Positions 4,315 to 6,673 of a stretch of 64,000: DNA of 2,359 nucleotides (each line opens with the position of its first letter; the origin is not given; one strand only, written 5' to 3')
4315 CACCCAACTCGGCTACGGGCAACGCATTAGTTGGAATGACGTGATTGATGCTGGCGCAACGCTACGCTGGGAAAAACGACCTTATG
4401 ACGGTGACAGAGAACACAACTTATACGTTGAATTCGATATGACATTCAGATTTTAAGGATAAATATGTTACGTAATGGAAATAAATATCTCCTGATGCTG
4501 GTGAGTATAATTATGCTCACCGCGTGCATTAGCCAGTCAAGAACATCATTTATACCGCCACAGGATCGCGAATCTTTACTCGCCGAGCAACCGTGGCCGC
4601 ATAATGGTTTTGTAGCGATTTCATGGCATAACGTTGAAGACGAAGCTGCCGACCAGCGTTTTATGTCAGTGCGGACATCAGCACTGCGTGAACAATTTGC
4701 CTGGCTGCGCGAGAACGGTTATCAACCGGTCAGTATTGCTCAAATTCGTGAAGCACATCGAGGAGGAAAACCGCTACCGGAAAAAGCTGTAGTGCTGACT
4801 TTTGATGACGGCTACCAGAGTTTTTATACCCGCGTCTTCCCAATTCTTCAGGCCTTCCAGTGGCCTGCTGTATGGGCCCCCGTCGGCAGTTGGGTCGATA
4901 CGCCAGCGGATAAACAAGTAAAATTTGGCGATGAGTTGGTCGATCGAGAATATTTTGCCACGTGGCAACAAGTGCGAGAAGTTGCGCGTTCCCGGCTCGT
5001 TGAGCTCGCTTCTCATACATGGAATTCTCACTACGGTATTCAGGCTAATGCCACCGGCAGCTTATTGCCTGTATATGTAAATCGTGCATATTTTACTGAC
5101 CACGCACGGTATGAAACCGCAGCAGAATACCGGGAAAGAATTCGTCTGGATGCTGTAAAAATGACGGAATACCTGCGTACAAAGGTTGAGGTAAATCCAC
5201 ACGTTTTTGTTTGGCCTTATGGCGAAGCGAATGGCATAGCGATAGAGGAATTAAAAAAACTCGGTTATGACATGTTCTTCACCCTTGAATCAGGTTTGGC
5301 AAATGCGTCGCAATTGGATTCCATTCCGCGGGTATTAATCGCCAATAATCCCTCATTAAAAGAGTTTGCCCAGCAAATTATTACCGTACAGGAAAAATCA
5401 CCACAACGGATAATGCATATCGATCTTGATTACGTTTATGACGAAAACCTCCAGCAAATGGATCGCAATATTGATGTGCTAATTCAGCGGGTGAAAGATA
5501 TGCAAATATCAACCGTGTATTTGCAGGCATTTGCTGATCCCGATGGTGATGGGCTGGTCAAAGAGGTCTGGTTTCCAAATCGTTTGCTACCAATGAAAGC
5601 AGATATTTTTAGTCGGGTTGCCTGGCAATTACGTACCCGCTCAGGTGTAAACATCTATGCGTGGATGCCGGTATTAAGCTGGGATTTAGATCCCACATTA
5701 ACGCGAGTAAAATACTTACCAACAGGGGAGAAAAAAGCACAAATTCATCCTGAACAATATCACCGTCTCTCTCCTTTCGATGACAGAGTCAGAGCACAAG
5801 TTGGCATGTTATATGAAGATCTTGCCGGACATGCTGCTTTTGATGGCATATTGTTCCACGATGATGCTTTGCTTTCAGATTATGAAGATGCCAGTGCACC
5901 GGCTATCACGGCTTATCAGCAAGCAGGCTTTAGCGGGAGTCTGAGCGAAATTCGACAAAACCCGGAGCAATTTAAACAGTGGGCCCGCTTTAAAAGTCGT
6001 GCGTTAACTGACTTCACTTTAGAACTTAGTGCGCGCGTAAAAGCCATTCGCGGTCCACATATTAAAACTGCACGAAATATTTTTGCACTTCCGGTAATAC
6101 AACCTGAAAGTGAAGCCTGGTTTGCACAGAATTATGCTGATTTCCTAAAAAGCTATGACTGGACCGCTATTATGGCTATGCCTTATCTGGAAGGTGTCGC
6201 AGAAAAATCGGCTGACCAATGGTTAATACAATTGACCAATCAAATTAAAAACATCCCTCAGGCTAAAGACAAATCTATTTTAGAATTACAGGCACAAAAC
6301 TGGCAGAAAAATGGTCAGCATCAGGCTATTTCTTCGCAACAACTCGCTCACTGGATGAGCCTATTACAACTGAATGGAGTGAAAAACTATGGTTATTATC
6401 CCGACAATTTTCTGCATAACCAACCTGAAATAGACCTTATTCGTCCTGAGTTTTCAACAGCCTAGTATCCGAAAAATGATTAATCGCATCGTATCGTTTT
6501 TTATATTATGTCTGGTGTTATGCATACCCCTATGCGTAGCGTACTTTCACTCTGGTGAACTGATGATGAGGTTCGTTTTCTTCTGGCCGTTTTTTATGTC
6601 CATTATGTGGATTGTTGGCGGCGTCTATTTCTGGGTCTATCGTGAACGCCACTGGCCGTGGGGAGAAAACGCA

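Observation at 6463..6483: Amber codon trims the last 6 codons of pgaB inside the pgaB/pgaC overlap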

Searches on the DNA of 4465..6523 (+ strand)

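Call 4: search_dna_similar(query=window:6403-6523:+, collection=ecoli_genomes, mode=near, max_rows=40)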
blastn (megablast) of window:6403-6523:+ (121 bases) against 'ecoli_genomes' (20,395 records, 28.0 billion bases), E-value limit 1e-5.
Records with a match: 4306; places in all: 4356; records where one place covers at least 80% of the query: 4301.
Genomes with a match: 4306 of 5426; with a place that covers at least 80% of the query: 4301. Places per genome that has any: lowest 1, median 1, highest 3. On chromosomes: 4350 places; on plasmids: 6.
Best place of each record, by identity: >=99% 2557; 95-99% 1712; 90-95% 37.
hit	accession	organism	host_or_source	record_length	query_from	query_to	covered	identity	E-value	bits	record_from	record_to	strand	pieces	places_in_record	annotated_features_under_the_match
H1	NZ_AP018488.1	Escherichia coli O157:H7 strain PV15-279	Homo sapiens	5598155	1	121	100%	99.2%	3e-54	219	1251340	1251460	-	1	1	pgaB: poly-beta-1,6-N-acetyl-D-glucosamine N-deacetylase PgaB | pgaC: poly-beta-1,6-N-acetyl-D-glucosamine synthase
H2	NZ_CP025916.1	Escherichia coli strain 120899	Homo sapiens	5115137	1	121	100%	99.2%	3e-54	219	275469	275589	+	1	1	pgaB: poly-beta-1,6-N-acetyl-D-glucosamine N-deacetylase PgaB | pgaC: poly-beta-1,6-N-acetyl-D-glucosamine synthase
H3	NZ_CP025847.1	Escherichia coli strain 602354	Homo sapiens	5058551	1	121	100%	99.2%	3e-54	219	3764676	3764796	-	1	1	pgaB: poly-beta-1,6-N-acetyl-D-glucosamine N-deacetylase PgaB | pgaC: poly-beta-1,6-N-acetyl-D-glucosamine synthase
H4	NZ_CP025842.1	Escherichia coli strain 720632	Homo sapiens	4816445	1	121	100%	99.2%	3e-54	219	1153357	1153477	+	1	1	pgaB: poly-beta-1,6-N-acetyl-D-glucosamine N-deacetylase PgaB | pgaC: poly-beta-1,6-N-acetyl-D-glucosamine synthase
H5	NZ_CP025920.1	Escherichia coli strain 103605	Homo sapiens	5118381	1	121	100%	99.2%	3e-54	219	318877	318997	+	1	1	pgaB: poly-beta-1,6-N-acetyl-D-glucosamine N-deacetylase PgaB | pgaC: poly-beta-1,6-N-acetyl-D-glucosamine synthase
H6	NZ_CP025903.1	Escherichia coli strain 300709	Homo sapiens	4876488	1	121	100%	99.2%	3e-54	219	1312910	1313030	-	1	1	pgaB: poly-beta-1,6-N-acetyl-D-glucosamine N-deacetylase PgaB | pgaC: poly-beta-1,6-N-acetyl-D-glucosamine synthase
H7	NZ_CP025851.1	Escherichia coli strain 510016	Homo sapiens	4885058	1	121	100%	99.2%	3e-54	219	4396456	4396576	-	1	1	pgaB: poly-beta-1,6-N-acetyl-D-glucosamine N-deacetylase PgaB | pgaC: poly-beta-1,6-N-acetyl-D-glucosamine synthase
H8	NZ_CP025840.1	Escherichia coli strain 214-4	Homo sapiens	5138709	1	121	100%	99.2%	3e-54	219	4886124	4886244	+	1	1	pgaB: poly-beta-1,6-N-acetyl-D-glucosamine N-deacetylase PgaB | pgaC: poly-beta-1,6-N-acetyl-D-glucosamine synthase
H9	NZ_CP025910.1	Escherichia coli strain 204446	Homo sapiens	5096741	1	121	100%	99.2%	3e-54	219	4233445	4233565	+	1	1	pgaB: poly-beta-1,6-N-acetyl-D-glucosamine N-deacetylase PgaB | pgaC: poly-beta-1,6-N-acetyl-D-glucosamine synthase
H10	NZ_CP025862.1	Escherichia coli strain 504237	Homo sapiens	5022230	1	121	100%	99.2%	3e-54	219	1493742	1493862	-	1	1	pgaB: poly-beta-1,6-N-acetyl-D-glucosamine N-deacetylase PgaB | pgaC: poly-beta-1,6-N-acetyl-D-glucosamine synthase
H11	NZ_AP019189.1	Escherichia coli strain M217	Homo sapiens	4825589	1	121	100%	99.2%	3e-54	219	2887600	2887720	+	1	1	pgaB: poly-beta-1,6-N-acetyl-D-glucosamine N-deacetylase PgaB | pgaC: poly-beta-1,6-N-acetyl-D-glucosamine synthase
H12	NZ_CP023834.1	Escherichia coli strain 4/2-1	Homo sapiens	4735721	1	121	100%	99.2%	3e-54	219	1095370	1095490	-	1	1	pgaB: poly-beta-1,6-N-acetyl-D-glucosamine N-deacetylase PgaB | pgaC: poly-beta-1,6-N-acetyl-D-glucosamine synthase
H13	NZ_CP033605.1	Escherichia coli O157:H7 strain TR01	Cattle carcass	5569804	1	121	100%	99.2%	3e-54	219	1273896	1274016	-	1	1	pgaB: poly-beta-1,6-N-acetyl-D-glucosamine N-deacetylase PgaB | pgaC: poly-beta-1,6-N-acetyl-D-glucosamine synthase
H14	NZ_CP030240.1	Escherichia coli strain ER1709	-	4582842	1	121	100%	99.2%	3e-54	219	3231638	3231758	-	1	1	pgaB: poly-beta-1,6-N-acetyl-D-glucosamine N-deacetylase PgaB | pgaC: poly-beta-1,6-N-acetyl-D-glucosamine synthase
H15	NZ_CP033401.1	Escherichia coli strain WCHEC020031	Homo sapiens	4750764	1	121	100%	99.2%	3e-54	219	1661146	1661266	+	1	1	pgaB: poly-beta-1,6-N-acetyl-D-glucosamine N-deacetylase PgaB | pgaC: poly-beta-1,6-N-acetyl-D-glucosamine synthase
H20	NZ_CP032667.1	Escherichia coli str. K-12 substr. MG1655 strain K-12 ...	Laboratory strain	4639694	1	121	100%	99.2%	3e-54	219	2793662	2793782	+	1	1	pgaB: poly-beta-1,6-N-acetyl-D-glucosamine N-deacetylase PgaB | pgaC: poly-beta-1,6-N-acetyl-D-glucosamine synthase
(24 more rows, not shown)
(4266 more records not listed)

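Call 5: get_annotated_region(hit=H20, flank=6000)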
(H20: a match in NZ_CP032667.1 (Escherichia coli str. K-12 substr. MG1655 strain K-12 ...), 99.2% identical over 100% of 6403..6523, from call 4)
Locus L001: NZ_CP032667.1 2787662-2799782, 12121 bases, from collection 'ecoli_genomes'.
description: Escherichia coli str. K-12 substr. MG1655 strain K-12 chromosome, complete genome
organism: Escherichia coli str. K-12 substr. MG1655 strain K-12 substr. MG1655 (NCBI taxid 511145)
replicon: chromosome; assembly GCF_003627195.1
host: -; source: Laboratory strain; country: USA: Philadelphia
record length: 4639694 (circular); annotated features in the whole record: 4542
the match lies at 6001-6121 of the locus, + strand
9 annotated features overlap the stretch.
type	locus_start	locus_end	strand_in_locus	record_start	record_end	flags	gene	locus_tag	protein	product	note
CDS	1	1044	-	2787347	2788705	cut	dgcT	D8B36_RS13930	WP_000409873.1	GGDEF domain-containing protein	-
CDS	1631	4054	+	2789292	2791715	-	pgaA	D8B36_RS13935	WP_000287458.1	poly-beta-1,6 N-acetyl-D-glucosamine export porin PgaA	-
CDS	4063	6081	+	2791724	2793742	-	pgaB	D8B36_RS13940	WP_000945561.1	poly-beta-1,6-N-acetyl-D-glucosamine N-deacetylase PgaB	-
CDS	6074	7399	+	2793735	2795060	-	pgaC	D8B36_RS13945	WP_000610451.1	poly-beta-1,6-N-acetyl-D-glucosamine synthase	-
CDS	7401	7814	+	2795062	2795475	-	pgaD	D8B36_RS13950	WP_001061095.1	poly-beta-1,6-N-acetyl-D-glucosamine biosynthesis protein PgaD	-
CDS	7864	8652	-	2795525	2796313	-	phoH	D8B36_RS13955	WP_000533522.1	phosphate starvation-inducible protein PhoH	-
CDS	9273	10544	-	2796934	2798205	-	efeB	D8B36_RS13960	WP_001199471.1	iron uptake transporter deferrochelatase/peroxidase subunit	-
CDS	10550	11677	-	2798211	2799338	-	efeO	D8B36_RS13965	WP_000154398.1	iron uptake system protein EfeO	-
CDS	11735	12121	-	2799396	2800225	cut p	efeU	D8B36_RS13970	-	iron uptake transporter permease EfeU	frameshifted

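Call 12: search_dna_similar(query=window:6444-6484:+, collection=ecoli_genomes, mode=near, max_rows=20, max_evalue=10)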
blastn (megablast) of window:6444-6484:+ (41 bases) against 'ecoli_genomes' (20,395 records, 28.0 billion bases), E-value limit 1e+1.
No match.

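Call 17: search_dna_similar(query=L006:1-8001:+, collection=ecoli_genomes, mode=near, max_rows=6)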
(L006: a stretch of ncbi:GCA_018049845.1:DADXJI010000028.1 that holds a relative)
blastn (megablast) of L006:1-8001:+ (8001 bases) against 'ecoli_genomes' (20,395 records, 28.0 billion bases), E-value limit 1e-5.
Records with a match: 5422; places in all: 5534; records where one place covers at least 80% of the query: 4280.
Genomes with a match: 5421 of 5426; with a place that covers at least 80% of the query: 4280. Places per genome that has any: lowest 1, median 1, highest 4. On chromosomes: 5526 places; on plasmids: 8.
Best place of each record, by identity: >=99% 2917; 95-99% 2424; 80-90% 80; 60-80% 1.
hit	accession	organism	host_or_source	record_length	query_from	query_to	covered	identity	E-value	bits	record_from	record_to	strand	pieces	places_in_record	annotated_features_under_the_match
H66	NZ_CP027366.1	Escherichia coli strain 89-3156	missing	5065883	1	8001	100%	100.0%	0e+0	14770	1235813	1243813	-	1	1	pgaA: poly-beta-1,6 N-acetyl-D-glucosamine export porin PgaA | pgaB: poly-beta-1,6-N-acetyl-D-glucosamine N-deacetylase PgaB | pgaC: poly-beta-1,6-N-acetyl-D-glucosamine synthase | phoH: phosphate starvation-inducible protein PhoH | pgaD: poly-beta-1,6-N-acetyl-D-glucosamine biosynthesis protein PgaD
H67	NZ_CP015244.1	Escherichia coli O91 str. RM7190 strain RM7190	pig feces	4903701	1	8001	100%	100.0%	0e+0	14770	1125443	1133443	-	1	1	pgaA: poly-beta-1,6 N-acetyl-D-glucosamine export porin PgaA | pgaB: poly-beta-1,6-N-acetyl-D-glucosamine N-deacetylase PgaB | pgaC: poly-beta-1,6-N-acetyl-D-glucosamine synthase | phoH: phosphate starvation-inducible protein PhoH | pgaD: poly-beta-1,6-N-acetyl-D-glucosamine biosynthesis protein PgaD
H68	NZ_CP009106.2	Escherichia coli strain 94-3024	human stool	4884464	1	8001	100%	100.0%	0e+0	14770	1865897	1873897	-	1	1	pgaA: poly-beta-1,6 N-acetyl-D-glucosamine export porin PgaA | pgaB: poly-beta-1,6-N-acetyl-D-glucosamine N-deacetylase PgaB | pgaC: poly-beta-1,6-N-acetyl-D-glucosamine synthase | phoH: phosphate starvation-inducible protein PhoH | pgaD: poly-beta-1,6-N-acetyl-D-glucosamine biosynthesis protein PgaD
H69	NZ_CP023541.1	Escherichia coli O104:H21 str. CFSAN002236 strain ATCC ...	Homo sapiens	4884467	1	8001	100%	100.0%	0e+0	14770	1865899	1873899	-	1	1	pgaA: poly-beta-1,6 N-acetyl-D-glucosamine export porin PgaA | pgaB: poly-beta-1,6-N-acetyl-D-glucosamine N-deacetylase PgaB | pgaC: poly-beta-1,6-N-acetyl-D-glucosamine synthase | phoH: phosphate starvation-inducible protein PhoH | pgaD: poly-beta-1,6-N-acetyl-D-glucosamine biosynthesis protein PgaD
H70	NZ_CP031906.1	Escherichia coli O91:H21 strain FWSEC0008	Homo sapiens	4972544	1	8001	100%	100.0%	0e+0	14770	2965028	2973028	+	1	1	pgaA: poly-beta-1,6 N-acetyl-D-glucosamine export porin PgaA | pgaB: poly-beta-1,6-N-acetyl-D-glucosamine N-deacetylase PgaB | pgaC: poly-beta-1,6-N-acetyl-D-glucosamine synthase | phoH: phosphate starvation-inducible protein PhoH | pgaD: poly-beta-1,6-N-acetyl-D-glucosamine biosynthesis protein PgaD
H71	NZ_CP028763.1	Escherichia coli strain A11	Giraffe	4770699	1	8001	100%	100.0%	0e+0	14770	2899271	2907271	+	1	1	pgaA: poly-beta-1,6 N-acetyl-D-glucosamine export porin PgaA | pgaB: poly-beta-1,6-N-acetyl-D-glucosamine N-deacetylase PgaB | pgaC: poly-beta-1,6-N-acetyl-D-glucosamine synthase | phoH: phosphate starvation-inducible protein PhoH | pgaD: poly-beta-1,6-N-acetyl-D-glucosamine biosynthesis protein PgaD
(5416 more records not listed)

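Call 18: search_dna_similar(query=L007:1-8001:+, collection=ecoli_genomes, mode=near, max_rows=6)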
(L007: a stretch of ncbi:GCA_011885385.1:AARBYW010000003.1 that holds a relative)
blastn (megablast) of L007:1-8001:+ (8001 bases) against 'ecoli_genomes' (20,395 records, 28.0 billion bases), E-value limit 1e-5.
Records with a match: 5422; places in all: 5534; records where one place covers at least 80% of the query: 4277.
Genomes with a match: 5421 of 5426; with a place that covers at least 80% of the query: 4280. Places per genome that has any: lowest 1, median 1, highest 4. On chromosomes: 5526 places; on plasmids: 8.
Best place of each record, by identity: >=99% 3016; 95-99% 2328; 80-90% 77; 60-80% 1.
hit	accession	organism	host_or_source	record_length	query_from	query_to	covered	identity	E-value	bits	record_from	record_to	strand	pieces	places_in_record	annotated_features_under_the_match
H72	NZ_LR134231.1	Escherichia coli strain NCTC9087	missing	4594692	1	8001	100%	100.0%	0e+0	14770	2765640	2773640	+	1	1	pgaA: poly-beta-1,6 N-acetyl-D-glucosamine export porin PgaA | pgaB: poly-beta-1,6-N-acetyl-D-glucosamine N-deacetylase PgaB | pgaC: poly-beta-1,6-N-acetyl-D-glucosamine synthase | phoH: phosphate starvation-inducible protein PhoH | pgaD: poly-beta-1,6-N-acetyl-D-glucosamine biosynthesis protein PgaD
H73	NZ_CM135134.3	Escherichia coli strain F41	-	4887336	1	8001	100%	100.0%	0e+0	14782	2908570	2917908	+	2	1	pgaA: poly-beta-1,6 N-acetyl-D-glucosamine export porin PgaA | pgaB: poly-beta-1,6-N-acetyl-D-glucosamine N-deacetylase PgaB | pgaC: poly-beta-1,6-N-acetyl-D-glucosamine synthase | IS4-like element ISVsa5 family transposase | phoH: phosphate starvation-inducible protein PhoH | and 2 other names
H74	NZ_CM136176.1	Escherichia coli strain PRO_A-1370-6W-A_ESBL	Homo sapiens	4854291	1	8001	100%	100.0%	0e+0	14781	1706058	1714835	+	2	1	pgaA: poly-beta-1,6 N-acetyl-D-glucosamine export porin PgaA | pgaB: poly-beta-1,6-N-acetyl-D-glucosamine N-deacetylase PgaB | pgaC: poly-beta-1,6-N-acetyl-D-glucosamine synthase | phoH: phosphate starvation-inducible protein PhoH | IS1-like element IS1A family transposase | and 2 other names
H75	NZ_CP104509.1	Escherichia coli strain E2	Poultry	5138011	1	8001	100%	100.0%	0e+0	14783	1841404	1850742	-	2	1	pgaA: poly-beta-1,6 N-acetyl-D-glucosamine export porin PgaA | pgaB: poly-beta-1,6-N-acetyl-D-glucosamine N-deacetylase PgaB | pgaC: poly-beta-1,6-N-acetyl-D-glucosamine synthase | IS4-like element ISVsa5 family transposase | phoH: phosphate starvation-inducible protein PhoH | and 1 other names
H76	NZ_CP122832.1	Escherichia coli strain ETEC1730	Sus scrofa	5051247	1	8001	100%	100.0%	0e+0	14784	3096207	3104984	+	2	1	pgaA: poly-beta-1,6 N-acetyl-D-glucosamine export porin PgaA | pgaB: poly-beta-1,6-N-acetyl-D-glucosamine N-deacetylase PgaB | pgaC: poly-beta-1,6-N-acetyl-D-glucosamine synthase | phoH: phosphate starvation-inducible protein PhoH | IS1-like element IS1A family transposase | and 1 other names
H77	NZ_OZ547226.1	Escherichia coli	Homo sapiens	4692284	1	8001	100%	100.0%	0e+0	14782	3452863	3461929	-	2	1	pgaA: poly-beta-1,6 N-acetyl-D-glucosamine export porin PgaA | pgaB: poly-beta-1,6-N-acetyl-D-glucosamine N-deacetylase PgaB | pgaC: poly-beta-1,6-N-acetyl-D-glucosamine synthase | IS5-like element IS903B family transposase | phoH: phosphate starvation-inducible protein PhoH | and 1 other names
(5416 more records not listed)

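Call 24: search_dna_similar(query=L009:1-8001:+, collection=ecoli_genomes, mode=near, max_rows=4)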
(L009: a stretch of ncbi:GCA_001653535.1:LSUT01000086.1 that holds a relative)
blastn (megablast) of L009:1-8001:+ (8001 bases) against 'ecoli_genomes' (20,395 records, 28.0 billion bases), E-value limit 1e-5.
Records with a match: 5422; places in all: 5534; records where one place covers at least 80% of the query: 4280.
Genomes with a match: 5421 of 5426; with a place that covers at least 80% of the query: 4280. Places per genome that has any: lowest 1, median 1, highest 4. On chromosomes: 5526 places; on plasmids: 8.
Best place of each record, by identity: >=99% 2649; 95-99% 2692; 80-90% 80; 60-80% 1.
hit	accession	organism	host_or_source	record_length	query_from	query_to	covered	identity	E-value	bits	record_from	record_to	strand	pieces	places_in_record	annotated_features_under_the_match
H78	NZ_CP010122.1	Escherichia coli strain C5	cow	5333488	1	8001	100%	100.0%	0e+0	14770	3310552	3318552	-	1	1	pgaA: poly-beta-1,6 N-acetyl-D-glucosamine export porin PgaA | pgaB: poly-beta-1,6-N-acetyl-D-glucosamine N-deacetylase PgaB | pgaC: poly-beta-1,6-N-acetyl-D-glucosamine synthase | phoH: phosphate starvation-inducible protein PhoH | pgaD: poly-beta-1,6-N-acetyl-D-glucosamine biosynthesis protein PgaD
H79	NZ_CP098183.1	Escherichia coli strain Z0117EC0133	Canis lupus familiaris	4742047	1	8001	100%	100.0%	0e+0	14770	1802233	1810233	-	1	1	pgaA: poly-beta-1,6 N-acetyl-D-glucosamine export porin PgaA | pgaB: poly-beta-1,6-N-acetyl-D-glucosamine N-deacetylase PgaB | pgaC: poly-beta-1,6-N-acetyl-D-glucosamine synthase | phoH: phosphate starvation-inducible protein PhoH | pgaD: poly-beta-1,6-N-acetyl-D-glucosamine biosynthesis protein PgaD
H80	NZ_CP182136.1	Escherichia coli strain RX24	rabbit farm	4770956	1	8001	100%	100.0%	0e+0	14770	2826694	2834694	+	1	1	pgaA: poly-beta-1,6 N-acetyl-D-glucosamine export porin PgaA | pgaB: poly-beta-1,6-N-acetyl-D-glucosamine N-deacetylase PgaB | pgaC: poly-beta-1,6-N-acetyl-D-glucosamine synthase | phoH: phosphate starvation-inducible protein PhoH | pgaD: poly-beta-1,6-N-acetyl-D-glucosamine biosynthesis protein PgaD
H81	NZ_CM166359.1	Escherichia coli strain CH423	Homo sapiens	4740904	1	8001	100%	100.0%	0e+0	14770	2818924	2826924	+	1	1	pgaA: poly-beta-1,6 N-acetyl-D-glucosamine export porin PgaA | pgaB: poly-beta-1,6-N-acetyl-D-glucosamine N-deacetylase PgaB | pgaC: poly-beta-1,6-N-acetyl-D-glucosamine synthase | phoH: phosphate starvation-inducible protein PhoH | pgaD: poly-beta-1,6-N-acetyl-D-glucosamine biosynthesis protein PgaD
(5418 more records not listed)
